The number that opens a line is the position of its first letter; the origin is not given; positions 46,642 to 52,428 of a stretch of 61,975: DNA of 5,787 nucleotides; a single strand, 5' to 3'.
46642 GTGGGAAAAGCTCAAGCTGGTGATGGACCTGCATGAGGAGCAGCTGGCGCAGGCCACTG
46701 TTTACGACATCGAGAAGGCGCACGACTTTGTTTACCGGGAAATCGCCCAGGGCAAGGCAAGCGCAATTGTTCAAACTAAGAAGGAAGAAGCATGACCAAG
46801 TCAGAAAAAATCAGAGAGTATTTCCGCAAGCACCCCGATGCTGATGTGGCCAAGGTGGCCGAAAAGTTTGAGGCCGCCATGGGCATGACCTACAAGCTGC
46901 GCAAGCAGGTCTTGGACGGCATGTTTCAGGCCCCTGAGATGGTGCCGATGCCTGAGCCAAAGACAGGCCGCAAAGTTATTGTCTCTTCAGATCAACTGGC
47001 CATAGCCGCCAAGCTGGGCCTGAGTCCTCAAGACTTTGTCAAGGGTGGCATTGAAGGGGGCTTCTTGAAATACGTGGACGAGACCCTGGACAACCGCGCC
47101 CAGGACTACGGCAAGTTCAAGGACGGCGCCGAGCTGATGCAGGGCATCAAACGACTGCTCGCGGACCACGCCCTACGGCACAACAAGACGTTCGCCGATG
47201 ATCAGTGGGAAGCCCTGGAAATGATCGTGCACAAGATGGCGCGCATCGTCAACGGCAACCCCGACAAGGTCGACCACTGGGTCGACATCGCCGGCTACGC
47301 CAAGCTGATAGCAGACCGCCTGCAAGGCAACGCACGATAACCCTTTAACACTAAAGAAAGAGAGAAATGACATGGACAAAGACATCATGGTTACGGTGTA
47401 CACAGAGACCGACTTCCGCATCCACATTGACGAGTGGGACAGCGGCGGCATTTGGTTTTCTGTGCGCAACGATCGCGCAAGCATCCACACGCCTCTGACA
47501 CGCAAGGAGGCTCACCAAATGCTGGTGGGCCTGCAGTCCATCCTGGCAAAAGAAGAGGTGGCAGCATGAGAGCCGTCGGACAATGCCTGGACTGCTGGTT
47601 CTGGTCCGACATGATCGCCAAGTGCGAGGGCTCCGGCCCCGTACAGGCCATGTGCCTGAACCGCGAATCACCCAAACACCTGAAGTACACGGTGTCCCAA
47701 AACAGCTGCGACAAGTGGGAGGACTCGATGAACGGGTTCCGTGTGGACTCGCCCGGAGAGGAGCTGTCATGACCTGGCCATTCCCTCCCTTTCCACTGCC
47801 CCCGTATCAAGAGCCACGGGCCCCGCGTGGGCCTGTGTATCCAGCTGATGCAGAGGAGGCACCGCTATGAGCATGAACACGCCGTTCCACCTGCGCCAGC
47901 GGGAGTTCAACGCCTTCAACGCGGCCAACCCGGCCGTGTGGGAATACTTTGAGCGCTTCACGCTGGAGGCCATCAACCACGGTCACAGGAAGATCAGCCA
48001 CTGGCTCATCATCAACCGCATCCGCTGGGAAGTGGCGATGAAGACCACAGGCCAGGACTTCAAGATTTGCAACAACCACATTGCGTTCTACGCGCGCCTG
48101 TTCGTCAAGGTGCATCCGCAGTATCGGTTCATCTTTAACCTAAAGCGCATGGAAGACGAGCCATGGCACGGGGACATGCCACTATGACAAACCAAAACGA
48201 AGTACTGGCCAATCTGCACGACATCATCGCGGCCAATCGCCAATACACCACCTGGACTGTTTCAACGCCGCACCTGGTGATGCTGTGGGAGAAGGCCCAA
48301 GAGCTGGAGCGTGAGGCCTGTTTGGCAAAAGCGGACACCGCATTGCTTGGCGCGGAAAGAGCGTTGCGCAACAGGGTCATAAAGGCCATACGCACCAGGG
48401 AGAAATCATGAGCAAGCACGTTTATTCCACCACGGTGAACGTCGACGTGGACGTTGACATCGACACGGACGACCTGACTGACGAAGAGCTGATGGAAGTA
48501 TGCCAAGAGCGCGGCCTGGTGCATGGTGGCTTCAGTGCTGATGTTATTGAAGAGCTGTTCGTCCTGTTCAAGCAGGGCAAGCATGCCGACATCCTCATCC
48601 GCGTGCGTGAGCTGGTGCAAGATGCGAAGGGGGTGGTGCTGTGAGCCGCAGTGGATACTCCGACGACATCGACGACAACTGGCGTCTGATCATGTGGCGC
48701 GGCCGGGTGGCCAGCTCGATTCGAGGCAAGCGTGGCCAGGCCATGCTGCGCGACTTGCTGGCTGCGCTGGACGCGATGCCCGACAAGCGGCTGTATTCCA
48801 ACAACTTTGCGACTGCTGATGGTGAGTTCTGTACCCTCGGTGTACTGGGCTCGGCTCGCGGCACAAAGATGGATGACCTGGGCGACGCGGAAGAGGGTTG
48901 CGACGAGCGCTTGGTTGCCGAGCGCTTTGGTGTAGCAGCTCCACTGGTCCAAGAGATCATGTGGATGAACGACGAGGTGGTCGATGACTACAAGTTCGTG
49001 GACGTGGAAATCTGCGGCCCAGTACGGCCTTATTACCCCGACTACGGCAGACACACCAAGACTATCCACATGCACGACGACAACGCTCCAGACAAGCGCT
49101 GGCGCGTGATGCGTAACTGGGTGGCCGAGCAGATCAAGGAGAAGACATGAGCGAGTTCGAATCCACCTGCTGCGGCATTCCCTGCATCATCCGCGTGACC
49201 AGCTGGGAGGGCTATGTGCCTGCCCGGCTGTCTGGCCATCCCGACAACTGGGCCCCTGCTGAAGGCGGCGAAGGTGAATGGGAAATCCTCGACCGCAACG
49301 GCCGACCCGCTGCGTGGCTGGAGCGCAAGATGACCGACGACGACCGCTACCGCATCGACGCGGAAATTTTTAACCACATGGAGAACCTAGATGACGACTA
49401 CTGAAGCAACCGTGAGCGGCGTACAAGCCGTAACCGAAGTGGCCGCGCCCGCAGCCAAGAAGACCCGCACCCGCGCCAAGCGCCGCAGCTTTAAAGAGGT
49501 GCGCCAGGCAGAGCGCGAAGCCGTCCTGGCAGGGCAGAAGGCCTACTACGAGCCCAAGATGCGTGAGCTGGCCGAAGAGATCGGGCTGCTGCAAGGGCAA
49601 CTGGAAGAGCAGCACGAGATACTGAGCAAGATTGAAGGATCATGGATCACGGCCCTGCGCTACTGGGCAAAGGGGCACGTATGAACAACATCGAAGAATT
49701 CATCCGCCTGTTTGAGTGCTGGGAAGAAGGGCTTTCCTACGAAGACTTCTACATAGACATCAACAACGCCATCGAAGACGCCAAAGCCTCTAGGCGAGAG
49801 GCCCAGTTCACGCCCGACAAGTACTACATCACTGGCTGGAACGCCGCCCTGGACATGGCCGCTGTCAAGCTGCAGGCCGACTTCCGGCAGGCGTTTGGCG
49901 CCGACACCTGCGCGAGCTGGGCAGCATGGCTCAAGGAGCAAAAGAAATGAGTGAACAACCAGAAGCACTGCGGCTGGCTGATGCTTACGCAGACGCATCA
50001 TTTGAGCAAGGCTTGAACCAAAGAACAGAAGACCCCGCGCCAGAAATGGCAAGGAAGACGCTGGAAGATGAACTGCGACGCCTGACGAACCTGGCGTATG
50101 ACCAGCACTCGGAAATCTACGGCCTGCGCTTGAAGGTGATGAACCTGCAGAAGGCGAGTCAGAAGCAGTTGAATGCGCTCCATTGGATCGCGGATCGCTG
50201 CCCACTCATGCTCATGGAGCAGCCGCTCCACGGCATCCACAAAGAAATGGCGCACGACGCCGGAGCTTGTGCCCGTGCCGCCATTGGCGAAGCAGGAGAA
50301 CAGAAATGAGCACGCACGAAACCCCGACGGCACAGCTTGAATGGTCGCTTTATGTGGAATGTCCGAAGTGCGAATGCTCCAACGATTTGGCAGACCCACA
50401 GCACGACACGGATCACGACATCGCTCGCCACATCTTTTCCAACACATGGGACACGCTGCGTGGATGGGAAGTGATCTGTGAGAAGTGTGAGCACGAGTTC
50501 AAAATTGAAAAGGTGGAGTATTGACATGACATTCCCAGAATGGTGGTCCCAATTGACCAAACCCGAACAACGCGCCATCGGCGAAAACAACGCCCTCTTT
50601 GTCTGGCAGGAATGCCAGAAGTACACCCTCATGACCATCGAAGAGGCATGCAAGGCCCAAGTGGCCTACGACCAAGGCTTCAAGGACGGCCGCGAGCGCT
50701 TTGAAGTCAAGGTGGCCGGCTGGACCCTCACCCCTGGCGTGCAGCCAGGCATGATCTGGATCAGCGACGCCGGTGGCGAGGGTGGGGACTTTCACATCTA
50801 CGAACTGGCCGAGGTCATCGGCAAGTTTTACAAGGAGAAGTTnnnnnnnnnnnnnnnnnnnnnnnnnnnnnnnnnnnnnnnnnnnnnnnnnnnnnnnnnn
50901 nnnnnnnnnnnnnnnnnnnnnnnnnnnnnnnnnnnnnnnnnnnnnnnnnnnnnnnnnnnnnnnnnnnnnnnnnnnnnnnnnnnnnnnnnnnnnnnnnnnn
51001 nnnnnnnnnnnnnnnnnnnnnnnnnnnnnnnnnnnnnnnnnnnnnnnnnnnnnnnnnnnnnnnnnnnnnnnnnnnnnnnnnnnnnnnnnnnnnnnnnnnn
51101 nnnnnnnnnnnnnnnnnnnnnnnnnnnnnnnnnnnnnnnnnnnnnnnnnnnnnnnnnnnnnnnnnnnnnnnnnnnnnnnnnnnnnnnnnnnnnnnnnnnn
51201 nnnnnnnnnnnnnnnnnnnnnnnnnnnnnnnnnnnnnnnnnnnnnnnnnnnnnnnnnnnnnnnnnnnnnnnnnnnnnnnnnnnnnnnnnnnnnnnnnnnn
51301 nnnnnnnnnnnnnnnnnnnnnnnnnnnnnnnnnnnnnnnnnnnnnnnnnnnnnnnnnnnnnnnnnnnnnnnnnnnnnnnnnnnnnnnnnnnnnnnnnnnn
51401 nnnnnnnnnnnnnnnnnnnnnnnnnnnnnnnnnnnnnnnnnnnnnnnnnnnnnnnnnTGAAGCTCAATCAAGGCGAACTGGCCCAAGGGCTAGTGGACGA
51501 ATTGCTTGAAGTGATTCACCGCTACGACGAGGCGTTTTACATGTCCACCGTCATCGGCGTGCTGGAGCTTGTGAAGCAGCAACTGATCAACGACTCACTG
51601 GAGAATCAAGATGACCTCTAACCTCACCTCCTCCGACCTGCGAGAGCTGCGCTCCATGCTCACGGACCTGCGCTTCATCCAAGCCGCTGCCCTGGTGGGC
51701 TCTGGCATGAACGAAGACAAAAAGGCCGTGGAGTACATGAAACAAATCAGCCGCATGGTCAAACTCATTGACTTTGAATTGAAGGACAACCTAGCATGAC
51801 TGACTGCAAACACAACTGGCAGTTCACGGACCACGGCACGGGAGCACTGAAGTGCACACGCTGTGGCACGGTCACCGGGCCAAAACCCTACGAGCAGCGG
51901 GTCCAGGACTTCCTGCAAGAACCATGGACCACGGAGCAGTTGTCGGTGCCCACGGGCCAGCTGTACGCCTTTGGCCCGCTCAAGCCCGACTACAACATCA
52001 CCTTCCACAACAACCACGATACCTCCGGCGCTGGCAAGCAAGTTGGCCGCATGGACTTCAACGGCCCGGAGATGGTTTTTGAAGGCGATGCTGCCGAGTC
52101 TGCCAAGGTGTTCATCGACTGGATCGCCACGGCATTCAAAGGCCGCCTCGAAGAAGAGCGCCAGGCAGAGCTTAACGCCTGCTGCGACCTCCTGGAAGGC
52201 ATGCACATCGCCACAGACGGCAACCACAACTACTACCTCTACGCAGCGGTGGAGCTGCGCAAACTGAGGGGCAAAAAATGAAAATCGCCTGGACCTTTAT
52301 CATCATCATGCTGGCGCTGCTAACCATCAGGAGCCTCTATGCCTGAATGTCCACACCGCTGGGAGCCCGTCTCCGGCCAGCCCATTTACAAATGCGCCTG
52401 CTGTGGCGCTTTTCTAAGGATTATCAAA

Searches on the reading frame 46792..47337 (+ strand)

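Call 54: search_protein_families(library=pfam, proteins=[window:46792-47337:+], max_evalue=0.01)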
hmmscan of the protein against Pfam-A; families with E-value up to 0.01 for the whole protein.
window:46792-47337:+ (182 aa): 1 family
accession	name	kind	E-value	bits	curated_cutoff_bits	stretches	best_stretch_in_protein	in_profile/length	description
PF19905.4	DUF6378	-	6.2e-07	30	27.1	1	100-174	12-78/81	Domain of unknown function (DUF6378)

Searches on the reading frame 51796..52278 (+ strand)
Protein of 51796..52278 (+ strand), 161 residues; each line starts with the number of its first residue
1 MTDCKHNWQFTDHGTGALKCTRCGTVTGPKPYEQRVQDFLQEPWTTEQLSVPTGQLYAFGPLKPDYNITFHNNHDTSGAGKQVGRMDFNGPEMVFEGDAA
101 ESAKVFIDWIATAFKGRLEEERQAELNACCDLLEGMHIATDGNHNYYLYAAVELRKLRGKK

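Call 54: search_protein_families(library=pfam, proteins=[window:51796-52278:+], max_evalue=0.01)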
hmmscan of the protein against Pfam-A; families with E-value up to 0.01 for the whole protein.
window:51796-52278:+ (161 aa): 1 family
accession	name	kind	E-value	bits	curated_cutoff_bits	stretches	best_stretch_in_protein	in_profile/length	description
PF08271.17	Zn_Ribbon_TF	-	0.0026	17.7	29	1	3-35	5-37/43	TFIIB zinc-binding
